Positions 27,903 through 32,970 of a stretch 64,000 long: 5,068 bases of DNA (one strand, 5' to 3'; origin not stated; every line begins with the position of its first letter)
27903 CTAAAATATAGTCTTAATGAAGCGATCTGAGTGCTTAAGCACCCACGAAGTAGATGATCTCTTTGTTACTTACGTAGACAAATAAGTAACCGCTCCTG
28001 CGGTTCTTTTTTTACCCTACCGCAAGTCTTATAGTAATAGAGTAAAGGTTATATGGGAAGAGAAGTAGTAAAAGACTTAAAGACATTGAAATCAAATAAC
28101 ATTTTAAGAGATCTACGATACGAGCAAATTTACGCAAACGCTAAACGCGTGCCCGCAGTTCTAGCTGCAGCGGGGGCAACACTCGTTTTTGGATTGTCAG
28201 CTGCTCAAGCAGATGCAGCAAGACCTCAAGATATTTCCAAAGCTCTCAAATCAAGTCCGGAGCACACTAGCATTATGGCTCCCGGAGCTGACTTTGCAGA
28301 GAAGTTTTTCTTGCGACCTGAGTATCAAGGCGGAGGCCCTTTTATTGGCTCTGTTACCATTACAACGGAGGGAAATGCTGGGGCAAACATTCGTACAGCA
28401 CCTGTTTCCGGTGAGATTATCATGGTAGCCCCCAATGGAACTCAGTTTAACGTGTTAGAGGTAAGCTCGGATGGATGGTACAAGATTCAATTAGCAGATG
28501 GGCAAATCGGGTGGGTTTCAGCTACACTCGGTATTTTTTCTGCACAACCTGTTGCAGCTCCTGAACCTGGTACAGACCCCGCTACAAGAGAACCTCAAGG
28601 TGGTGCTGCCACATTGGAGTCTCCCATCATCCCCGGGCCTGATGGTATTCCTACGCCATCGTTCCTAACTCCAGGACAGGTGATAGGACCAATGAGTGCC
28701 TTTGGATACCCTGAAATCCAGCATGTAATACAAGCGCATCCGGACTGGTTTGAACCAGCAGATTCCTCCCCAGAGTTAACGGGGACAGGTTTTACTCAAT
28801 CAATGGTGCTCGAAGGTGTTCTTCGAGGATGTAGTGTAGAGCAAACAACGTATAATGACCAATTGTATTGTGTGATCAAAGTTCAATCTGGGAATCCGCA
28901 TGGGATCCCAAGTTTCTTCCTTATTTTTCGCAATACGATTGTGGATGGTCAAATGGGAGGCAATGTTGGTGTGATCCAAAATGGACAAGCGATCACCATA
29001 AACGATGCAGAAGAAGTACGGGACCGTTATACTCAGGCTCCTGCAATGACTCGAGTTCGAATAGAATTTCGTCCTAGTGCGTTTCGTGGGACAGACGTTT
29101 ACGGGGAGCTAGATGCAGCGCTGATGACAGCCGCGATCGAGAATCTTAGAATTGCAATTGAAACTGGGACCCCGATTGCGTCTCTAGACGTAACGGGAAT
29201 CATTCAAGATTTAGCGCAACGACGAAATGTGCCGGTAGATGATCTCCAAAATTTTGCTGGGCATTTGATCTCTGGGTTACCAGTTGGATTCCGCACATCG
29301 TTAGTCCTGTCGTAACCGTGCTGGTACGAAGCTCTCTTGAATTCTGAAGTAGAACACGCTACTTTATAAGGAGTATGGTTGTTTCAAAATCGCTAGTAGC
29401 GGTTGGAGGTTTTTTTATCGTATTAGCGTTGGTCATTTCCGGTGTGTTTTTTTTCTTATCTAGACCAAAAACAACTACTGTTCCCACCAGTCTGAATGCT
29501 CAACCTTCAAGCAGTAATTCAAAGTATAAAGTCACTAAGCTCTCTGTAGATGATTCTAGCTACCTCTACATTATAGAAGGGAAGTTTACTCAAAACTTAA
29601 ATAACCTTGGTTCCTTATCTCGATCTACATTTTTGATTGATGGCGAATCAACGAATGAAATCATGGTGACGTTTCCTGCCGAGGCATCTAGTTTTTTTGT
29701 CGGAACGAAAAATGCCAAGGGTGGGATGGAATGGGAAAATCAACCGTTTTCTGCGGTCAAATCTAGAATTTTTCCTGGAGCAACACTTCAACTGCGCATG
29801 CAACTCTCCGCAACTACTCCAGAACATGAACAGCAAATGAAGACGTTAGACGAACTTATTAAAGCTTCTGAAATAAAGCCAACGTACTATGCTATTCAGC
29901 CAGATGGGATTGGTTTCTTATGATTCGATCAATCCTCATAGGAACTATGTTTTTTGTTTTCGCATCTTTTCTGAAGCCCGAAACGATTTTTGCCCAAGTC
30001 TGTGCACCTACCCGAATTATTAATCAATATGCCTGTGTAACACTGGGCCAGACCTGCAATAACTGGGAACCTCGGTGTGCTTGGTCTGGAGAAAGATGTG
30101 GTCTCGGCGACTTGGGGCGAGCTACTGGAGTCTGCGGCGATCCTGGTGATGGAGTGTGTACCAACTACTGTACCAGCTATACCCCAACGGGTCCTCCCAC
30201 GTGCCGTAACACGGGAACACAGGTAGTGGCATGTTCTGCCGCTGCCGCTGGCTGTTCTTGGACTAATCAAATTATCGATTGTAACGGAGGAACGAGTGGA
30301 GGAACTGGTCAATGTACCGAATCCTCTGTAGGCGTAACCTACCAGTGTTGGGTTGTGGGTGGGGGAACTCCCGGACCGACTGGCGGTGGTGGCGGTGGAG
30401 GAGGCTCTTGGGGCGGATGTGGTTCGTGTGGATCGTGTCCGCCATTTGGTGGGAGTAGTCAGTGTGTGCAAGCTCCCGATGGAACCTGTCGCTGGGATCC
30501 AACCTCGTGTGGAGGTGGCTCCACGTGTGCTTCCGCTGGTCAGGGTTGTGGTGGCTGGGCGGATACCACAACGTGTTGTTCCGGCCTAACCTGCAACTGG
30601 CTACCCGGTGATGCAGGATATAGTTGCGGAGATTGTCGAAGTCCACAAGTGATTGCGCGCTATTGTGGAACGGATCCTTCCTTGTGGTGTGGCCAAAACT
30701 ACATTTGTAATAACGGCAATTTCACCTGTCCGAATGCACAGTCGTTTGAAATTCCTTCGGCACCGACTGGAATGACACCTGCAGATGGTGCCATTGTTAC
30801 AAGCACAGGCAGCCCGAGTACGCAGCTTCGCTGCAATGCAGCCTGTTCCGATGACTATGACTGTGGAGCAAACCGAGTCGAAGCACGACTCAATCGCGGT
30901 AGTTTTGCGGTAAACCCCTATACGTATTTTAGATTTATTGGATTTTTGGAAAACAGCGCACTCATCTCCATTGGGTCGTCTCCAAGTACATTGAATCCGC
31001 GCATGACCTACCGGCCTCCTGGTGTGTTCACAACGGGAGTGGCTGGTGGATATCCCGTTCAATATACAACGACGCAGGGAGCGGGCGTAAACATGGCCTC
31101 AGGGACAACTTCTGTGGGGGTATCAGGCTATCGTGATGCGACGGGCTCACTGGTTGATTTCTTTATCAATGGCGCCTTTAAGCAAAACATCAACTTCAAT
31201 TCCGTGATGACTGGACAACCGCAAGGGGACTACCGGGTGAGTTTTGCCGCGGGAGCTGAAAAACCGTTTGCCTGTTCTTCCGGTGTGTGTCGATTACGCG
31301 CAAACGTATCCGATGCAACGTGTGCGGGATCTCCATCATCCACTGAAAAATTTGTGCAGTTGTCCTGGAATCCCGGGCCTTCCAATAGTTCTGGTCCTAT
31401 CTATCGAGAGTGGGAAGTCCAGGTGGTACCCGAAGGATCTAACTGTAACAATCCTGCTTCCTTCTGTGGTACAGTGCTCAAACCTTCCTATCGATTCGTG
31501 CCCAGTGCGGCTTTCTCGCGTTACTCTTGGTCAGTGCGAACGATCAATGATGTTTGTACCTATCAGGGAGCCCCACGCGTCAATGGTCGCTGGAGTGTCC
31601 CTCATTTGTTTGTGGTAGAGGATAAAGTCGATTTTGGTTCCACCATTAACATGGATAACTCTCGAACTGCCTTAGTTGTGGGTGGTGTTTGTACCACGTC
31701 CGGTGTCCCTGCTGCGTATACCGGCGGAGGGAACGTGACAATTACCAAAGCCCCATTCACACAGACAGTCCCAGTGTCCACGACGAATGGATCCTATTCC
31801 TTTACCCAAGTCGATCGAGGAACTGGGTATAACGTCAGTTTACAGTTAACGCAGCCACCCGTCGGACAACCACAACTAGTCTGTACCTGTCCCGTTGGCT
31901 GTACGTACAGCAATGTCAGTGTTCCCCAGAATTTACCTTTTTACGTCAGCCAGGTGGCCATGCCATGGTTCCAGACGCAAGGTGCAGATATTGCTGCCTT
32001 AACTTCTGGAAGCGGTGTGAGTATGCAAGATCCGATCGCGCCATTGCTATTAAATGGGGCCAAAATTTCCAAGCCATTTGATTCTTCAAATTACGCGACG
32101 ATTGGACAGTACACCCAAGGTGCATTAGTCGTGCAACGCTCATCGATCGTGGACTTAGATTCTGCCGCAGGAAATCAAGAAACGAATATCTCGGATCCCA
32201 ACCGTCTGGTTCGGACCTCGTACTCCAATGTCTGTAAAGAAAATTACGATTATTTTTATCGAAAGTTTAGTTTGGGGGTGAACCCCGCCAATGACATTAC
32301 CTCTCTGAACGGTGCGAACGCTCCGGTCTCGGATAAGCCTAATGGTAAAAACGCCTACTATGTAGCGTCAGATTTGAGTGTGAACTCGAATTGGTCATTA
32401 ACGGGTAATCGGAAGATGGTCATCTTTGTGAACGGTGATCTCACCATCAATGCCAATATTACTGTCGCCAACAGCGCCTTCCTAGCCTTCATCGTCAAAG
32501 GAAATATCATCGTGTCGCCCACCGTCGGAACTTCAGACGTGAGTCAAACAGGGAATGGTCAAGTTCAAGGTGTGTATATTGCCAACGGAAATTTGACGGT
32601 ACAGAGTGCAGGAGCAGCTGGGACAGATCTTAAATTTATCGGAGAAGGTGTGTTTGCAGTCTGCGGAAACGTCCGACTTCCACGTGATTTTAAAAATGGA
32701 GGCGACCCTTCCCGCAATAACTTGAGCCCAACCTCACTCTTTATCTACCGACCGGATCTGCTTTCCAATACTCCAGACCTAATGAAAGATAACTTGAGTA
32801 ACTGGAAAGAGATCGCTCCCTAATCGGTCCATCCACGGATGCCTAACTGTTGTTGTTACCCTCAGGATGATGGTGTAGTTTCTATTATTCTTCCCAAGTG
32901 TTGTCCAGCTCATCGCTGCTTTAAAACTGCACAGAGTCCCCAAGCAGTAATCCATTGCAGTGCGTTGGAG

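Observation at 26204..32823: Cluster of large Cys-rich secreted proteins sharing a paralogous ~315-aa C-terminal domain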

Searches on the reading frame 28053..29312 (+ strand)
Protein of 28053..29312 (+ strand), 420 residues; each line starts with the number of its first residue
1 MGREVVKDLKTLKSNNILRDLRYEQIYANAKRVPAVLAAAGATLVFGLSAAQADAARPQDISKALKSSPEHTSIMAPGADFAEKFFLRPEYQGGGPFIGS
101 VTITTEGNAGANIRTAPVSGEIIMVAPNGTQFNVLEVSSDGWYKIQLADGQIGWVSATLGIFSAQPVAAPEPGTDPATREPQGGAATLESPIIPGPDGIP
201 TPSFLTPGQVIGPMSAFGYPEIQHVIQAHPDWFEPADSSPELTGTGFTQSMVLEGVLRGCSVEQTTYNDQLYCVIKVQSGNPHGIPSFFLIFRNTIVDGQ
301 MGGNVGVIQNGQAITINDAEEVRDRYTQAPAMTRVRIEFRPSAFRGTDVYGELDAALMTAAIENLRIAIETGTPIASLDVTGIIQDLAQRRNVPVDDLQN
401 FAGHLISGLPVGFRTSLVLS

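Call 4: search_protein_families(library=pfam, proteins=[window:28053-29312:+], max_evalue=0.1)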
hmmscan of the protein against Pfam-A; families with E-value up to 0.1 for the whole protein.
window:28053-29312:+ (420 aa): 5 families
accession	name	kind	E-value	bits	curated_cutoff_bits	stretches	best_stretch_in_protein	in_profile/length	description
PF08239.17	SH3_3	-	1.4e-13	51.2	27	1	110-157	2-50/54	Bacterial SH3 domain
PF18348.7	SH3_16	-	6.8e-07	29.4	25.8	1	126-157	15-46/49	Bacterial dipeptidyl-peptidase Sh3 domain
PF00018.34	SH3_1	-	0.0083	16.2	22.9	1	130-155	20-46/48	SH3 domain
PF06347.19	SH3_4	-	0.017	15.4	24.1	1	111-158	5-52/56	Bacterial SH3 domain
PF23614.1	DUF7141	-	0.098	12.9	27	0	134-157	7-30/61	Domain of unknown function (DUF7141)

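Call 5: search_protein_families(library=ncbifam, proteins=[window:28053-29312:+], max_evalue=0.1)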
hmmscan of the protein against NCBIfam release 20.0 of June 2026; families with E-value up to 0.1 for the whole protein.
window:28053-29312:+ (420 aa): 3 families
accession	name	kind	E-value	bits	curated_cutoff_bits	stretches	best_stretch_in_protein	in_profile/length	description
TIGR04211.1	SH3_and_anchor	equivalog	6.6e-05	22.6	65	1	122-157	20-55/198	TIGR04211 family SH3 domain-containing protein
NF040678.1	EntFM_CwpFM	equivalog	0.02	13.9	720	1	110-168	223-281/430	enterotoxin EntFM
NF010495.0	PRK13914.1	equivalog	0.032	13.2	647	1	112-158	90-137/481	invasion associated endopeptidase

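Call 78: search_protein_families(library=pfam, alignment_id=A5, max_evalue=0.01)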
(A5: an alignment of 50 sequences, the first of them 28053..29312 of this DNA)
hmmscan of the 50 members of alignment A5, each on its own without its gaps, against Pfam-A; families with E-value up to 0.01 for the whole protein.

A. member 1, window:28053-29312:+ (420 aa): 3 families
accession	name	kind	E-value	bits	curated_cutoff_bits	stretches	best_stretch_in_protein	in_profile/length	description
PF08239.17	SH3_3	-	1.4e-13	51.2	27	1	110-157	2-50/54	Bacterial SH3 domain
PF18348.7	SH3_16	-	6.8e-07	29.4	25.8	1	126-157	15-46/49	Bacterial dipeptidyl-peptidase Sh3 domain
PF00018.34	SH3_1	-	0.0083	16.2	22.9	0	130-155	20-46/48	SH3 domain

B. families by the number of members that match (of 50 scanned): 7 families
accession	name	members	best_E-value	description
PF08239.17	SH3_3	5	1.4e-13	Bacterial SH3 domain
PF10518.14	TAT_signal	2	0.0016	TAT (twin-arginine translocation) pathway signal sequence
PF18348.7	SH3_16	1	6.8e-07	Bacterial dipeptidyl-peptidase Sh3 domain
PF21621.3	MPI_cupin_dom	1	2.1e-06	Mannose-6-phosphate isomerase, cupin domain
PF07883.17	Cupin_2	1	0.00015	Cupin domain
PF06347.19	SH3_4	1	0.0048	Bacterial SH3 domain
PF00018.34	SH3_1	1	0.0083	SH3 domain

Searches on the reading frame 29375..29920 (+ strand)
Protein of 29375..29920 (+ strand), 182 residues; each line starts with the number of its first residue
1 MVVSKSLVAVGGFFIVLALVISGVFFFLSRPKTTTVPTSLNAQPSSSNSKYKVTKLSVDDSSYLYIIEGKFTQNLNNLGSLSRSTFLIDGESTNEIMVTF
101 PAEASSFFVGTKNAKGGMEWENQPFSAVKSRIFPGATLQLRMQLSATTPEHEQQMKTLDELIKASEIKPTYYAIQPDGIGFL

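Call 4: search_protein_families(library=pfam, proteins=[window:29375-29920:+], max_evalue=0.1)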
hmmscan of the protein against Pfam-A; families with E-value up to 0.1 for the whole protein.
window:29375-29920:+ (182 aa): 1 family
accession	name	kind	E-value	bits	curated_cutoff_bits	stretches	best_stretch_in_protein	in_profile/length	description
PF16954.10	HRG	-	0.064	14.1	27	0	7-40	4-39/52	Haem-transporter, endosomal/lysosomal, haem-responsive gene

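Call 5: search_protein_families(library=ncbifam, proteins=[window:29375-29920:+], max_evalue=0.1)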
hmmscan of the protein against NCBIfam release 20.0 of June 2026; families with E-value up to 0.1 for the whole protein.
window:29375-29920:+ (182 aa): 0 families

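Call 53: search_protein_families(library=pfam, alignment_id=A3, max_evalue=0.01)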
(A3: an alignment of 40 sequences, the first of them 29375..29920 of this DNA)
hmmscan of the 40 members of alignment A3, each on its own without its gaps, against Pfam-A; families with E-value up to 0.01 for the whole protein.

A. member 1, window:29375-29920:+ (182 aa): 0 families

B. families by the number of members that match (of 40 scanned): 3 families
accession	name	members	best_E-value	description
PF21944.1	Hemotin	1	0.0012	Hemotin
PF13509.12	S1_2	1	0.0028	S1 domain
PF14316.11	DUF4381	1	0.0074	Domain of unknown function (DUF4381)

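Call 64: find_homologous_proteins(query=window:29375-29920:+, max_evalue=0.01)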
Query window:29375-29920:+ (182 aa): 6 proteins with E <= 0.01 among 368 candidates.
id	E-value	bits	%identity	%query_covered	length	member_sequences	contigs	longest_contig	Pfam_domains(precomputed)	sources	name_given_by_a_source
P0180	1.2e-111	388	100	100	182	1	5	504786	-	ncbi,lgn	-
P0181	1.5e-90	319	82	100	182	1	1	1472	-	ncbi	-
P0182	1.1e-86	307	79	100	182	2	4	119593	-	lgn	-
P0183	5.1e-84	298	77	100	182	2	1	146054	-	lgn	-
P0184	2.9e-72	260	69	100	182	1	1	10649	-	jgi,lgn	jgi:hypothetical protein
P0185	7.9e-59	216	57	100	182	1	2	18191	-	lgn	-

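Call 71: predict_structure(alignment_id=A4)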
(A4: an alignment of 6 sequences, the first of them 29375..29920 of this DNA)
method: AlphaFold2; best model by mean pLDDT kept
length: 182 residues; sequences in the alignment: 6
mean_pLDDT: 61.2   pTM: 0.54
mean pLDDT of the five models: 61.2, 58.4, 42.4, 42.0, 38.1
residues with pLDDT >= 90: 0; 70-90: 61; 50-70: 85; < 50: 36
segments of 3 or more residues with pLDDT < 50: 1-3, 30-49, 169-173, 176-182
pLDDT, mean of each block of 10 residues (from residue 1): 52 70 61 34 36 76 78 69 64 62 57 66 64 72 77 74 56 42 28
secondary structure, 60 per line:
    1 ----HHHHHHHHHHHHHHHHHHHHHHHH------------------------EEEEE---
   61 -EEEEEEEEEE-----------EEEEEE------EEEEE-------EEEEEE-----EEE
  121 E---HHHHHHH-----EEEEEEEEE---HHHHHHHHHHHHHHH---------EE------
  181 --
elements in order: H5-28 E53-57 E62-71 E83-88 E95-99 E107-112 E118-121 H125-131 E137-145 H149-163

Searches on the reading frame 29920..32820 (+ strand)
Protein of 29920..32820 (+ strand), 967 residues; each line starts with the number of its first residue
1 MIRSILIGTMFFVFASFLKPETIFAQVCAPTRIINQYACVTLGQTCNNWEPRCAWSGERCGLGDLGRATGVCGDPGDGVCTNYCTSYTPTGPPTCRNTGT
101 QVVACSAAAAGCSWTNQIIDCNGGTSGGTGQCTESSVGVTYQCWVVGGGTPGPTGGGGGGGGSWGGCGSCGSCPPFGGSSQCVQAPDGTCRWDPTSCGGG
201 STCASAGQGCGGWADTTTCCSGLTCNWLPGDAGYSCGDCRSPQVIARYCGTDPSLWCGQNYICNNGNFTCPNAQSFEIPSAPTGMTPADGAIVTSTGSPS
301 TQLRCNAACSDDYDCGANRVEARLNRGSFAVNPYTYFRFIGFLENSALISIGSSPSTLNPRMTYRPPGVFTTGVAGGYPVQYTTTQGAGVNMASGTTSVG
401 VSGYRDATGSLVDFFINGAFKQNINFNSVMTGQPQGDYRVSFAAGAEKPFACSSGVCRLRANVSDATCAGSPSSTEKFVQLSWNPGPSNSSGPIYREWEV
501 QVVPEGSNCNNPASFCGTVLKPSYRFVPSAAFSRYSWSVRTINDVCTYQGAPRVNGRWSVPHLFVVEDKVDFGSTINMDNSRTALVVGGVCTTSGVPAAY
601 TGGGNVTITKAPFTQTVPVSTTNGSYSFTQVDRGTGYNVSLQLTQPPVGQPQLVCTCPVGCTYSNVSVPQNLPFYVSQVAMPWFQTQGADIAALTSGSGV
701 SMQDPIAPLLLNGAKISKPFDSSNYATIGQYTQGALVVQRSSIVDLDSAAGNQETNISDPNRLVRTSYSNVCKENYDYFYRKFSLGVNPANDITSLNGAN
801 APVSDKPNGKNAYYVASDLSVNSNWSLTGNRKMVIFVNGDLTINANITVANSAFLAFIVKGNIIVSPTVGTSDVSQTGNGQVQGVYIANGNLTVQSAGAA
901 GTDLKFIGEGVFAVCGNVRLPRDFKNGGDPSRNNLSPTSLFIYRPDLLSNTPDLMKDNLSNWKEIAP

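Call 4: search_protein_families(library=pfam, proteins=[window:29920-32820:+], max_evalue=0.1)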
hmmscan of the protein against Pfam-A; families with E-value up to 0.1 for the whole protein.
window:29920-32820:+ (967 aa): 1 family
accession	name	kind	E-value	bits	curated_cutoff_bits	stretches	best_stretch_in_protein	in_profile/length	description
PF23981.1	DUF7305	-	0.0031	17.9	27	1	812-896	50-133/185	Domain of unknown function (DUF7305)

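Call 5: search_protein_families(library=ncbifam, proteins=[window:29920-32820:+], max_evalue=0.1)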
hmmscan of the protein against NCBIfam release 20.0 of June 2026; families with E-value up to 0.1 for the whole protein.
window:29920-32820:+ (967 aa): 0 families

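Call 16: find_encoding_contigs(protein=window:29920-32820:+, flank=10000, max_places=4)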
Protein window:29920-32820:+ (967 aa): 2 contigs read that carry it; 1 place shown.
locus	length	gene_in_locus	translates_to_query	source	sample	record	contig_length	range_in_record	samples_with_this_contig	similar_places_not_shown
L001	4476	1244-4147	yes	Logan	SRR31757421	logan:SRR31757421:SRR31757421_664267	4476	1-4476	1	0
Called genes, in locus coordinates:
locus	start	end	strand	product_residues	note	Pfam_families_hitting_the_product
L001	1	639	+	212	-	?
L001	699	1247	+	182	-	-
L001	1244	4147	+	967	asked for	-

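Call 93: list_cluster_members(proteins=[window:29920-32820:+, window:26204-27856:+, window:28053-29312:+])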
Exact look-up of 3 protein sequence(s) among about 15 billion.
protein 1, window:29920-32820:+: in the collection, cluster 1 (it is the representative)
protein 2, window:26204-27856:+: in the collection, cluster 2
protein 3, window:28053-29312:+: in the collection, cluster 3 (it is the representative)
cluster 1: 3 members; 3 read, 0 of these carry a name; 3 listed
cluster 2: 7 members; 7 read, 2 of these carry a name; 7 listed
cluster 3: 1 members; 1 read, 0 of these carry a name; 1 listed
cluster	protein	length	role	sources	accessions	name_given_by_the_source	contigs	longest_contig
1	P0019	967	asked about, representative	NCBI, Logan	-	-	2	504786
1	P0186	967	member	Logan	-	-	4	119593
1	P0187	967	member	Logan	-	-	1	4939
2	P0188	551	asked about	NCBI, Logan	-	-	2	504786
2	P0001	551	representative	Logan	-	-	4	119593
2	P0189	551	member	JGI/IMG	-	hypothetical protein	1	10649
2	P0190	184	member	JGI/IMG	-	hypothetical protein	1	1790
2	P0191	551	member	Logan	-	-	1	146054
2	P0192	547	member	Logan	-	-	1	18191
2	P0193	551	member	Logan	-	-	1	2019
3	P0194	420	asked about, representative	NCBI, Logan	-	-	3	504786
